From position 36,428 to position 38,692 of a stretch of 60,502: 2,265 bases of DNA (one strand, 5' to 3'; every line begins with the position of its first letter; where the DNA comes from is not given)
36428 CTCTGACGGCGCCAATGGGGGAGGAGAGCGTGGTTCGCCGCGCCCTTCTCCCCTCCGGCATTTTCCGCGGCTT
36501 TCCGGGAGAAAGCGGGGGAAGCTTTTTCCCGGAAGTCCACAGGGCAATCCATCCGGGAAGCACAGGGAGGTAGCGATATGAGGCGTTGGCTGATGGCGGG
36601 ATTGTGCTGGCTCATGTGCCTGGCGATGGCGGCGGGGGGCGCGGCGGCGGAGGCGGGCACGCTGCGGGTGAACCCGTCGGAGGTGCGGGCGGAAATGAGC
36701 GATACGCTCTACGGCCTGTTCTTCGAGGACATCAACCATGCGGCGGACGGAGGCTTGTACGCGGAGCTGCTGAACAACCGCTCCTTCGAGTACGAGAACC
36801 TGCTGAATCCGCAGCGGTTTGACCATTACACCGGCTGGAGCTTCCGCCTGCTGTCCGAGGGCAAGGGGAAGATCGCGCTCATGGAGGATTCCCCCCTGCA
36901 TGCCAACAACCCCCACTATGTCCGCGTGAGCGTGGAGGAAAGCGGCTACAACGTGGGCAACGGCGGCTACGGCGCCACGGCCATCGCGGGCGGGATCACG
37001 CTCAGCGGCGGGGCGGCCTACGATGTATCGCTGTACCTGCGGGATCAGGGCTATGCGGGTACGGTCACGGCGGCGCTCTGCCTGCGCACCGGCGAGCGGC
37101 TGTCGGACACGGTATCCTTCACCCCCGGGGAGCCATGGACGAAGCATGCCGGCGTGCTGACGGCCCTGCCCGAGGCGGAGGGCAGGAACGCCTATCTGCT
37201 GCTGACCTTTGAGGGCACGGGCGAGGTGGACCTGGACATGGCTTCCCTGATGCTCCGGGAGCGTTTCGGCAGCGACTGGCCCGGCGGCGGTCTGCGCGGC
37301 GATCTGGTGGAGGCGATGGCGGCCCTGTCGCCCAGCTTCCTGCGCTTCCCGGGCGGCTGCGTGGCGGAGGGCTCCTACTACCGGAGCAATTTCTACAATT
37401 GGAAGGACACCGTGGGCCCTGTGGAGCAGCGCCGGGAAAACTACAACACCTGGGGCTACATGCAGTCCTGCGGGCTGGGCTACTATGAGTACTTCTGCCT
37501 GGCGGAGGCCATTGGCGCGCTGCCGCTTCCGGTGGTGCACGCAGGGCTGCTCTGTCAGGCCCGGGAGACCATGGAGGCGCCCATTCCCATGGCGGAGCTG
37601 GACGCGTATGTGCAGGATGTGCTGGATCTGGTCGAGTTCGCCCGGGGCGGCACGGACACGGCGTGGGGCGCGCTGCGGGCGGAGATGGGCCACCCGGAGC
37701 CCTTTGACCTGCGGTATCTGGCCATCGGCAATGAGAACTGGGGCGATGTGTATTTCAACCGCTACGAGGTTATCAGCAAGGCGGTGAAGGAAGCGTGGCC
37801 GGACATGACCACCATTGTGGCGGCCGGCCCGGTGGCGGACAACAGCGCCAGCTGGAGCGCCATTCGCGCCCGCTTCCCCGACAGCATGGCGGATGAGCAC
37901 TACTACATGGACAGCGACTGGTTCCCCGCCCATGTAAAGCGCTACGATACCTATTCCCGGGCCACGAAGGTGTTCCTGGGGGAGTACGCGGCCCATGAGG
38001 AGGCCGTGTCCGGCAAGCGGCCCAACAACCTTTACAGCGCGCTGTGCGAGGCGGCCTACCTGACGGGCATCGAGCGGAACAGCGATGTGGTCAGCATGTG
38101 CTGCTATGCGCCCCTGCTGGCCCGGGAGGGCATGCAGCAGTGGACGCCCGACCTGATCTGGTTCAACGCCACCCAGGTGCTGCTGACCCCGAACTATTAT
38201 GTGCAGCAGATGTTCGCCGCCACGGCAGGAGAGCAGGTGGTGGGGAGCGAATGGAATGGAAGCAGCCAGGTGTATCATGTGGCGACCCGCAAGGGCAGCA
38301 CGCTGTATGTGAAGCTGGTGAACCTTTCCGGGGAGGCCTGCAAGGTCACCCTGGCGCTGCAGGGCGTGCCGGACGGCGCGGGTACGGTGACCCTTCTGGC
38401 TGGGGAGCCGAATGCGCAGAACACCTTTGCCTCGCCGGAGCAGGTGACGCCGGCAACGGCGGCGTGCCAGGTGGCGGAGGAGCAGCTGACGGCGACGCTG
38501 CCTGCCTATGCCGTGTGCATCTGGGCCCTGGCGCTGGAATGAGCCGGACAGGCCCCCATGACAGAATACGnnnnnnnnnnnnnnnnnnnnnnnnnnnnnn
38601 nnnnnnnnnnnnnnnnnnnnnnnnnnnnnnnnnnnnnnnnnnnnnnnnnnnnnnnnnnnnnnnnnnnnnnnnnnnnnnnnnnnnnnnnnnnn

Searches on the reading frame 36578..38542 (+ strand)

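Call 86: search_protein_families(library=pfam, proteins=[window:36578-38542:+], max_evalue=0.01)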
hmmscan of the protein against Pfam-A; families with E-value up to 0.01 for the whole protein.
window:36578-38542:+ (654 aa): 2 families
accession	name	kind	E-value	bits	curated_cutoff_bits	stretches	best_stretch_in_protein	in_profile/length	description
PF22848.2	ASD1_dom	-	9.3e-62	209.1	22.2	1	246-471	2-239/239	Alpha-L-arabinofuranosidase 1 domain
PF06964.18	Alpha-L-AF_C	-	1.7e-35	123.1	27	1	468-644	1-164/165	Alpha-L-arabinofuranosidase C-terminal domain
